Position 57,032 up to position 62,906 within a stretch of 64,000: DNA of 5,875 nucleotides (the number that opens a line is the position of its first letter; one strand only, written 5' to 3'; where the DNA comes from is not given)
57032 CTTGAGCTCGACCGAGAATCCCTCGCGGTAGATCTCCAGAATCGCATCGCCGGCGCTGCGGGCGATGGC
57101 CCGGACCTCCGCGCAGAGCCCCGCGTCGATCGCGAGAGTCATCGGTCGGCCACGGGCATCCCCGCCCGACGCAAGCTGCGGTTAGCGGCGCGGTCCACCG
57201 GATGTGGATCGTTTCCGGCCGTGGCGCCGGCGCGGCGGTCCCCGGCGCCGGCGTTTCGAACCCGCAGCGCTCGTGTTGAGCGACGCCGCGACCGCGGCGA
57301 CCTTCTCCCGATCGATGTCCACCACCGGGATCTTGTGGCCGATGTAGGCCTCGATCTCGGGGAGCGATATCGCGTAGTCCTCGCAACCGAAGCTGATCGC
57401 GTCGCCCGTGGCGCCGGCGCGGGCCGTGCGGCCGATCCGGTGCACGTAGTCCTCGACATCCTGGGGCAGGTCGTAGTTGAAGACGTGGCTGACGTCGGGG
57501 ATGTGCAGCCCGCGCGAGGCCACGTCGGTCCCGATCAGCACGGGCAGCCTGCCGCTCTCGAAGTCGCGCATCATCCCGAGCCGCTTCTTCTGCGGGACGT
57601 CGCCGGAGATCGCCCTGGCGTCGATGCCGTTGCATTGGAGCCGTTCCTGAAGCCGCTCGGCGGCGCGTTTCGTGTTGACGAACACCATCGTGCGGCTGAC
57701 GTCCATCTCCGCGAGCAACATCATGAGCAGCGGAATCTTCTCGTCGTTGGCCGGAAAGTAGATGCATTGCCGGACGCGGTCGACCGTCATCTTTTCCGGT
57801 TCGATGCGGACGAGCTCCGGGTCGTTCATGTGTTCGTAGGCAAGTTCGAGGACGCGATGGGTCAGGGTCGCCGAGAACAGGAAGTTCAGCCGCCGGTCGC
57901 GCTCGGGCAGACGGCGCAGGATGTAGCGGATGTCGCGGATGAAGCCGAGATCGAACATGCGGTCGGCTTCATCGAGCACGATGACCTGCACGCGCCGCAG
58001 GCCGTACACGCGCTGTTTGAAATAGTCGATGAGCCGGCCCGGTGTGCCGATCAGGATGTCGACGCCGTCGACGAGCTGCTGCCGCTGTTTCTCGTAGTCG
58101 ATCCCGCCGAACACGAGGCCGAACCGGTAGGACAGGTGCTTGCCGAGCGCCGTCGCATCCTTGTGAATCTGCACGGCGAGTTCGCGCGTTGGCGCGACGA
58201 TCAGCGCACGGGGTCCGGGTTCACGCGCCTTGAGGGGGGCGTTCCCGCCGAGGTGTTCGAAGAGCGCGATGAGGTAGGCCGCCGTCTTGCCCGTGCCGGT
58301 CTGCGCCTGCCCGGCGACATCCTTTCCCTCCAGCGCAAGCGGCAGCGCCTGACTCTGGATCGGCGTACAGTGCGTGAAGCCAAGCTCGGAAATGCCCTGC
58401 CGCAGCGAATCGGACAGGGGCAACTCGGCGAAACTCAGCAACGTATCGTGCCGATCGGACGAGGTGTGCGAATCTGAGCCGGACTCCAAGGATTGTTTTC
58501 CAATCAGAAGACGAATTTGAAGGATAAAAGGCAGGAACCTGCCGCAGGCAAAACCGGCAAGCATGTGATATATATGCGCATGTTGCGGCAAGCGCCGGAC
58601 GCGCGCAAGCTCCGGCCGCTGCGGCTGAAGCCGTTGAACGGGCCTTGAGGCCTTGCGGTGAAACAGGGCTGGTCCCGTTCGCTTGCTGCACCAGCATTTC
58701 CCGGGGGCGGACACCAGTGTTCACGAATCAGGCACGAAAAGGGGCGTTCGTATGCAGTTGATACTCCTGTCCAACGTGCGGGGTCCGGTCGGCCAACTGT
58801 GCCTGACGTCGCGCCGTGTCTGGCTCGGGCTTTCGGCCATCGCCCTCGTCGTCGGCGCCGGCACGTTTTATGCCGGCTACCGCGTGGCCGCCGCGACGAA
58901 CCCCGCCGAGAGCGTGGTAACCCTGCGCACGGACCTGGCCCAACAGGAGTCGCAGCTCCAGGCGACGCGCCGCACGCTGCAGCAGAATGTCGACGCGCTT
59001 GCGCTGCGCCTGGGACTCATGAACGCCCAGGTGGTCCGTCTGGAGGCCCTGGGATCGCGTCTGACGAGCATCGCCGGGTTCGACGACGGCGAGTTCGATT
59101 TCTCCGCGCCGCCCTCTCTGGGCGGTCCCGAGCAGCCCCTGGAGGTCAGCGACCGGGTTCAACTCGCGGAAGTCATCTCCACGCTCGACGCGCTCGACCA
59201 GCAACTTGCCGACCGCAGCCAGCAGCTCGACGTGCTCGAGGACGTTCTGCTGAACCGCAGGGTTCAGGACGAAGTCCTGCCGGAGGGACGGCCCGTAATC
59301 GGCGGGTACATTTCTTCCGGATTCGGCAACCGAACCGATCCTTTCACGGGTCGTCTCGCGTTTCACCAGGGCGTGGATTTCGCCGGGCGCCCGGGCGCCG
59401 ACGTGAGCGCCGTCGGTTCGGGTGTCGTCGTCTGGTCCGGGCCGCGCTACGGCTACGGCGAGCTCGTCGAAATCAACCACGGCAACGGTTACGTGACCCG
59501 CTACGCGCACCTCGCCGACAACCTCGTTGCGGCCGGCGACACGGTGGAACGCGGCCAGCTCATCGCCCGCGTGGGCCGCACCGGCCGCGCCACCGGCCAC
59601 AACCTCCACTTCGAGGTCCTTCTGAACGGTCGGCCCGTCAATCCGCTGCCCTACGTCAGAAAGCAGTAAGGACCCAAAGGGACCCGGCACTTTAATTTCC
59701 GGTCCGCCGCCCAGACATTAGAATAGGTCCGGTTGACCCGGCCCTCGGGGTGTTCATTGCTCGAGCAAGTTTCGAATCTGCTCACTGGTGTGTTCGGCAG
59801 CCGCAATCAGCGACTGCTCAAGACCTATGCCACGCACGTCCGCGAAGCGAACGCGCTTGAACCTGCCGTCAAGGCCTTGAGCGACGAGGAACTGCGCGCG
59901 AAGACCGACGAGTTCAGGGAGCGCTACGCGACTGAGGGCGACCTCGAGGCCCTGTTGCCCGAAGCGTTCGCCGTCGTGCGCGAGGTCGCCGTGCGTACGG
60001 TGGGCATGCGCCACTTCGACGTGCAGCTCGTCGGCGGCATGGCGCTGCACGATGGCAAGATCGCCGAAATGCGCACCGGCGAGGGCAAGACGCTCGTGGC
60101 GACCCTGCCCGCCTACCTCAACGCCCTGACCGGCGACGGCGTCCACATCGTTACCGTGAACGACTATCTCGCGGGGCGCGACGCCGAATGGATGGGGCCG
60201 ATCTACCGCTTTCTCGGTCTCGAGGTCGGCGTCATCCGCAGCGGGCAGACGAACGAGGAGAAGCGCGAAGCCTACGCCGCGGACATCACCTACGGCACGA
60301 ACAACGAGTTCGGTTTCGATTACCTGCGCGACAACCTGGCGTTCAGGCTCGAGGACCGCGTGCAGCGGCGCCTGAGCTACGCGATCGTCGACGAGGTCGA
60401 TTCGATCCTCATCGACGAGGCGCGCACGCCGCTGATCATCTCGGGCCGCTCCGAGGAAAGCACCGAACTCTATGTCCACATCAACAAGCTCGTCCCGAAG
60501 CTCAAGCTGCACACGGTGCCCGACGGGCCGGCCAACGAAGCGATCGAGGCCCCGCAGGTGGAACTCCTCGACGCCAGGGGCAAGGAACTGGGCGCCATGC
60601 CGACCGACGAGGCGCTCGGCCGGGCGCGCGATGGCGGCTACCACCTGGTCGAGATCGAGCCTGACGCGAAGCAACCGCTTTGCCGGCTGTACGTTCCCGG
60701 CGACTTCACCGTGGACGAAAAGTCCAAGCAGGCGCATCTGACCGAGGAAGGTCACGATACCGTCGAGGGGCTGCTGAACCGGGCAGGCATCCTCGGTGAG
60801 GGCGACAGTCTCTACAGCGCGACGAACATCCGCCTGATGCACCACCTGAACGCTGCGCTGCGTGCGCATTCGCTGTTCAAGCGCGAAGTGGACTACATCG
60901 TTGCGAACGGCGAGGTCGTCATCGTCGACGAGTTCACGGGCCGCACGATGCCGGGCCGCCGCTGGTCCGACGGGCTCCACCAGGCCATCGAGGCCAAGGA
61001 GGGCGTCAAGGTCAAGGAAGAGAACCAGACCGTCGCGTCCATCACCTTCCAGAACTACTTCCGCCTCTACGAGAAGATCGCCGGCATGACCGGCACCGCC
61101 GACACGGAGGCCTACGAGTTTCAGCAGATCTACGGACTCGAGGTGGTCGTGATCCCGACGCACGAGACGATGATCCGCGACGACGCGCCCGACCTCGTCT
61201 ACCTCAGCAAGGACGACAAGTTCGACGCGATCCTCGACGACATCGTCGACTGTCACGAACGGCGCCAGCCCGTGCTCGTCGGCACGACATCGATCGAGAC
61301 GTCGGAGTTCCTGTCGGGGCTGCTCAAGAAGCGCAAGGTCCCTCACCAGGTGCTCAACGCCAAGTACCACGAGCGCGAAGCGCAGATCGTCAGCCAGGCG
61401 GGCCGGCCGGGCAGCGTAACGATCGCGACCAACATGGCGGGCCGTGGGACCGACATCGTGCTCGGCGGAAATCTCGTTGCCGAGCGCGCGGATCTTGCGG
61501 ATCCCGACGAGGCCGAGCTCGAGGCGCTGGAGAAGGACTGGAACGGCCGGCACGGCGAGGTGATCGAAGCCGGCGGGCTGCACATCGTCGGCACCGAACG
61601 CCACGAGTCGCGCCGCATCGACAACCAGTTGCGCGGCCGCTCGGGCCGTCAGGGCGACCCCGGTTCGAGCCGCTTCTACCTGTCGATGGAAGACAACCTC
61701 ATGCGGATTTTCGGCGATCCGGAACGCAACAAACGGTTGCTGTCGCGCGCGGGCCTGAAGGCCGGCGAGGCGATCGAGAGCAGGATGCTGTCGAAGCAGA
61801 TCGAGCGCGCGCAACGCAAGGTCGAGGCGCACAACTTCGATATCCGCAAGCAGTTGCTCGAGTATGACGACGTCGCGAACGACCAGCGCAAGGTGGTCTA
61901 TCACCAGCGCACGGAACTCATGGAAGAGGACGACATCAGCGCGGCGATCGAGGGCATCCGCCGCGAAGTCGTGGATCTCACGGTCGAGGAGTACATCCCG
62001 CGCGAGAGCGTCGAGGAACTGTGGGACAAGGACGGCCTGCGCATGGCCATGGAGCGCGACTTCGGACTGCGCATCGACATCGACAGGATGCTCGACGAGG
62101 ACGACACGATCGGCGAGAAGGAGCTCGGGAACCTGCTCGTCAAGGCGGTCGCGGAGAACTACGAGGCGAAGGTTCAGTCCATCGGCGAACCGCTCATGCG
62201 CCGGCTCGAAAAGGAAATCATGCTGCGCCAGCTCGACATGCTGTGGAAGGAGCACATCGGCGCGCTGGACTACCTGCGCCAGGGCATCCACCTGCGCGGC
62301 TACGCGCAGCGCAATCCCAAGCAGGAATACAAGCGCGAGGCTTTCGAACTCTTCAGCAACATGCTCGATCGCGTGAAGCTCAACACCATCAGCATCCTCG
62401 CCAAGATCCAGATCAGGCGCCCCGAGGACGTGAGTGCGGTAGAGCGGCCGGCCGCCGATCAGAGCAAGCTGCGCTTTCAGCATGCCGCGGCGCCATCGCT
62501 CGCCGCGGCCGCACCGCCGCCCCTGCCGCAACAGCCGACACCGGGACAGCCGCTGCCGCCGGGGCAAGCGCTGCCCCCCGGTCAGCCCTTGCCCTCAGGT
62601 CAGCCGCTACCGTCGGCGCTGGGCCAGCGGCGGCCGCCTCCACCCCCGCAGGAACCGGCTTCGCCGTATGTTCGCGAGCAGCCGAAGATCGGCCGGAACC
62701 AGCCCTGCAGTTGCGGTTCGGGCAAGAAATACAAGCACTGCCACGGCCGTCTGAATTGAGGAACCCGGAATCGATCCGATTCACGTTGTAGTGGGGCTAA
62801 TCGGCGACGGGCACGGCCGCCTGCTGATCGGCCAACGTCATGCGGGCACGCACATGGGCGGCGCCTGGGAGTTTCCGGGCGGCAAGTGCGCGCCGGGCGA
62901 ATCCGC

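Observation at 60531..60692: SecA carries an inserted IF3 N-terminal-domain-like module in its preprotein cross-linking domain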

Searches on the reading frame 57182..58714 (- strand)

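Call 86: search_protein_families(library=pfam, proteins=[window:57182-58714:-], max_evalue=0.00001)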
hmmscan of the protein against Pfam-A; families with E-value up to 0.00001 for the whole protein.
window:57182-58714:- (510 aa): 2 families
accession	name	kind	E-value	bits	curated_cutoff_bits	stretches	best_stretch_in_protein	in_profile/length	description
PF00270.35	DEAD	-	4e-48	163.7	26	1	117-288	1-164/167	DEAD/DEAH box helicase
PF00271.37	Helicase_C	-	2e-30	105.7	23.5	1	326-434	2-110/110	Helicase conserved C-terminal domain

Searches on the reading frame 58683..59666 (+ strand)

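Call 86: search_protein_families(library=pfam, proteins=[window:58683-59666:+], max_evalue=0.00001)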
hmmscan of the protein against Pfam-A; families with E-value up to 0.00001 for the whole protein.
window:58683-59666:+ (328 aa): 1 family
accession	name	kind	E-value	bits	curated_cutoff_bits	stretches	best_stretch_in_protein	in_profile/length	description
PF01551.29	Peptidase_M23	-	3.1e-32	111.1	28.7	1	227-321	2-96/96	Peptidase family M23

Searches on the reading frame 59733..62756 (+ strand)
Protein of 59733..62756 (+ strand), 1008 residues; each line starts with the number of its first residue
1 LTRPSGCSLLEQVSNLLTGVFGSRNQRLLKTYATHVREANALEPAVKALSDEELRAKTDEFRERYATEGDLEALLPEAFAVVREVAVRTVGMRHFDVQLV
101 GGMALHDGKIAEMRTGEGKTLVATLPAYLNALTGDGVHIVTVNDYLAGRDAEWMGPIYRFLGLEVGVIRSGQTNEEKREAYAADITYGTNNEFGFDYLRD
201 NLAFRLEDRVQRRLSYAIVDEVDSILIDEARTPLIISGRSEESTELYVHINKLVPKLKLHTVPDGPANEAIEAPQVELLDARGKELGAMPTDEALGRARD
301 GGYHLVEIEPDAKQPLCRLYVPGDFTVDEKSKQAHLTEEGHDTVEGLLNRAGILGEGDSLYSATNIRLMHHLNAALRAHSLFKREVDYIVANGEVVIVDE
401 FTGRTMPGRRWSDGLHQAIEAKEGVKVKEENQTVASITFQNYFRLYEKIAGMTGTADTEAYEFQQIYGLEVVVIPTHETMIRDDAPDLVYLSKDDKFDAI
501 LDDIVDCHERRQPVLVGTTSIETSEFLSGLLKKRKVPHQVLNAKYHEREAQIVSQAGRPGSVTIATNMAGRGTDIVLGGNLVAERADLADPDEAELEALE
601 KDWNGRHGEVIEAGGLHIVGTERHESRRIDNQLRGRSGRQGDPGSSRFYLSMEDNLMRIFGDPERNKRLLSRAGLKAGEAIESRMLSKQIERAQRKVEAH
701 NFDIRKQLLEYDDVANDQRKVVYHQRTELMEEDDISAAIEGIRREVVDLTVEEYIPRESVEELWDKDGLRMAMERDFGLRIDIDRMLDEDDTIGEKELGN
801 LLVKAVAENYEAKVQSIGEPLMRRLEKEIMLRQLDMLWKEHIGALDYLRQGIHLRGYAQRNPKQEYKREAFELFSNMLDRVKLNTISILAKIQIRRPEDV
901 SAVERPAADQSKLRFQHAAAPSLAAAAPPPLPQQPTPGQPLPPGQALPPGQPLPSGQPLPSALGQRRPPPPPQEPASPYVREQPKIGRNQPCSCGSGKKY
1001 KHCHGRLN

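Call 4: search_protein_families(library=pfam, proteins=[window:59733-62756:+], max_evalue=10)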
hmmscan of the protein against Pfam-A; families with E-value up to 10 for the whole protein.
window:59733-62756:+ (1008 aa): 8 families
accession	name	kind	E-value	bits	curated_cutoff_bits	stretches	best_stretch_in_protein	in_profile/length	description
PF07517.20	SecA_DEAD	-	6.9e-131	436.2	24.6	1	19-464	3-290/290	SecA DEAD-like domain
PF21090.3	P-loop_SecA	-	3.7e-87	291.7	27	1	480-677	2-204/205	SecA P-loop domain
PF07516.18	SecA_SW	-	1.4e-65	221.6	26.7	1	680-893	1-200/200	SecA Wing and Scaffold domain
PF01043.26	SecA_PP_bind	-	3.8e-38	130.9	23.5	1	303-420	20-110/110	SecA preprotein cross-linking domain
PF05198.21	IF3_N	-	4.8e-15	55.9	26.9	1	268-333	2-67/70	Translation initiation factor IF-3, N-terminal domain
PF02810.21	SEC-C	-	1.9e-08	34.4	20.4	1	988-1006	1-19/19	SEC-C motif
PF00270.35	DEAD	-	4.6e-06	26.9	26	1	110-227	18-131/167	DEAD/DEAH box helicase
PF00271.37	Helicase_C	-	0.0051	17.5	23.5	1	500-576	5-82/110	Helicase conserved C-terminal domain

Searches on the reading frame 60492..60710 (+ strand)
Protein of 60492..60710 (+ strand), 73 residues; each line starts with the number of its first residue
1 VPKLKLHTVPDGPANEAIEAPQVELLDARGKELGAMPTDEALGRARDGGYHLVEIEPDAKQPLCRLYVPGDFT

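Call 4: search_protein_families(library=pfam, proteins=[window:60492-60710:+], max_evalue=10)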
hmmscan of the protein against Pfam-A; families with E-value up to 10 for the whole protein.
window:60492-60710:+ (73 aa): 2 families
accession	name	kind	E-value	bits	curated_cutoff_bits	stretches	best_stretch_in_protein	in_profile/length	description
PF05198.21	IF3_N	-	1.1e-15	57.9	26.9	1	15-67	2-54/70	Translation initiation factor IF-3, N-terminal domain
PF09837.15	DUF2064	-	0.21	11.9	25.8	1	25-56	77-106/120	Uncharacterized protein conserved in bacteria (DUF2064)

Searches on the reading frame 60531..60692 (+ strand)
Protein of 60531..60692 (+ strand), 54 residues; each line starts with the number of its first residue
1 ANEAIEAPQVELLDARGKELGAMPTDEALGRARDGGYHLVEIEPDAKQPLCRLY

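Call 4: search_protein_families(library=pfam, proteins=[window:60531-60692:+], max_evalue=10)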
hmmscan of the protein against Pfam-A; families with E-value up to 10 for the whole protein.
window:60531-60692:+ (54 aa): 2 families
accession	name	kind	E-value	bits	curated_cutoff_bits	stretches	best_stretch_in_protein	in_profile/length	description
PF05198.21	IF3_N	-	6.8e-16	58.6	26.9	1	2-53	2-53/70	Translation initiation factor IF-3, N-terminal domain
PF09837.15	DUF2064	-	0.12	12.7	25.8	1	11-42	76-105/120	Uncharacterized protein conserved in bacteria (DUF2064)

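Call 18: search_protein_representatives(protein=window:60531-60692:+)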
Query: 54 residues. Proteins with E-value up to 0.001 (for the whole library): 654; up to 1e-10: 0; up to 1e-30: 0. The best 150 are listed.
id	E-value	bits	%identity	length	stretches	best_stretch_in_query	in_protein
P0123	5.6e-09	51.5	52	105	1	2-53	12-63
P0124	9.1e-09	50.8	48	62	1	2-53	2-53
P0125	1.3e-08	50.4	38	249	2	10-51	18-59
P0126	4.1e-08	48.8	40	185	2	2-53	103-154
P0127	4.4e-08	48.7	50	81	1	2-53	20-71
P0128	6.4e-08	48.2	50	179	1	2-53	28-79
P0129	6.7e-08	48.1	49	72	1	2-54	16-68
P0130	6.9e-08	48.1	55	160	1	1-47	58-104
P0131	6.9e-08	48.1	52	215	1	2-53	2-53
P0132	1.4e-07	47.1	54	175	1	2-53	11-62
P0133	1.6e-07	47.0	50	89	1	2-53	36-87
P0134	1.8e-07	46.8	50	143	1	2-53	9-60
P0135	1.9e-07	46.7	46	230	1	2-53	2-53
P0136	1.9e-07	46.7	54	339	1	2-53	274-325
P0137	2.2e-07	46.5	51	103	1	5-53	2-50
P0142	3.5e-07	45.9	37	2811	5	2-38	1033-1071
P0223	1.3e-05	41.0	38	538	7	32-52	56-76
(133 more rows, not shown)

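Call 81: search_protein_families(library=pfam, proteins=[P0142, P0223, P0136, P0125], max_evalue=0.001)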
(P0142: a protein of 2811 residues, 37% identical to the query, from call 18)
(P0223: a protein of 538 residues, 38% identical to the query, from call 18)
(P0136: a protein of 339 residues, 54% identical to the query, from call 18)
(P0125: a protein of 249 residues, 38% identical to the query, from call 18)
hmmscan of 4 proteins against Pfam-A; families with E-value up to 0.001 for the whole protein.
P0142 (2811 aa): 19 families
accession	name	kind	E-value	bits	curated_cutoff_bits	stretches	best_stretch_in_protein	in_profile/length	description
PF22544.2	HYDIN_VesB_CFA65-like_Ig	-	6.1e-55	184.1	25.5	4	1759-1854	6-97/100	HYDIN/CFA65/VesB-like, Ig-like domain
PF15780.11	ASH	-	4.5e-52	174.7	27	5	2417-2508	10-96/98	Abnormal spindle-like microcephaly-assoc'd, ASPM-SPD-2-Hydin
PF22073.2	Cep192_D4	-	6e-48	162.1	35.5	4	2083-2181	9-111/112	Cep192 domain 4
PF13860.13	FlgD_ig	-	3.8e-29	100.9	27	0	62-99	7-44/79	FlgD Ig-like domain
PF07610.17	DUF1573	-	1.8e-25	89.3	26.1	0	2189-2277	4-90/98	Protein of unknown function (DUF1573)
PF22067.2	Cep192_D3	-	7.6e-25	87.3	27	0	1651-1721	6-71/99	Cep192 domain 3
PF12371.14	TMEM131_like_N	-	2.5e-23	82.5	28.8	0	2420-2502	7-84/84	Transmembrane protein 131-like N-terminal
PF03646.20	FlaG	-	2.2e-12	47.4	23.8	0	65-92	48-75/101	FlaG protein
PF24507.1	Ig_CFAP65_4th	-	3.5e-10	40.6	27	0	1778-1838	2-59/76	CFAP65, fourth Ig-like domain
PF07705.17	CARDB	-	3e-08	34.2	22.7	0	1643-1744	1-96/101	CARDB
PF21633.3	MOV-10_Ig-like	-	1.3e-07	32.2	27.4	0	1773-1851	33-116/126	Helicase MOV-10, Ig-like domain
PF05198.21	IF3_N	-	2.9e-07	31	26.9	0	1138-1164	1-27/70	Translation initiation factor IF-3, N-terminal domain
PF22066.2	Cep192_D8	-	2.6e-06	28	33.5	0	1658-1735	17-88/101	Cep192 domain 8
PF24798.1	Ig-CFAP74_4th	-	5.1e-06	27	28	0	2417-2503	2-82/95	CFAP74 forth Ig-like domain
PF24499.1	Ig_TMEM131L_4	-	0.00013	22.8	27.8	0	1812-1835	92-115/136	TMEM131L fourth Ig-like domain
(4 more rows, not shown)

P0223 (538 aa): 2 families
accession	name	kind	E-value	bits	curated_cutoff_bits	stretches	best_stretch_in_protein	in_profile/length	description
PF14879.11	DUF4489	-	2.1e-16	60.9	27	0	293-322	37-66/151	Domain of unknown function (DUF4489)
PF05197.18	TRIC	-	7.4e-06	26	25.9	0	198-224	48-74/193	TRIC channel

P0136 (339 aa): 3 families
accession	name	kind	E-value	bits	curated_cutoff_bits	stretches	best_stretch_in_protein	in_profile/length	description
PF05198.21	IF3_N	-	3.1e-25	88.6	26.9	1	273-332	1-60/70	Translation initiation factor IF-3, N-terminal domain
PF13672.11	PP2C_2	-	0.00021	21.3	24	1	35-134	26-131/209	Protein phosphatase 2C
PF00481.26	PP2C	-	0.00032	20.9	20.3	0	65-139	67-142/255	Protein phosphatase 2C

P0125 (249 aa): 2 families
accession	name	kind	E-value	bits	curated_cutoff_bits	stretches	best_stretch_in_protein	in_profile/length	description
PF05198.21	IF3_N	-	3.7e-37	126.8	26.9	2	80-145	4-69/70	Translation initiation factor IF-3, N-terminal domain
PF00707.27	IF3_C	-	4.4e-31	107.1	34.8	1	153-238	1-86/86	Translation initiation factor IF-3, C-terminal domain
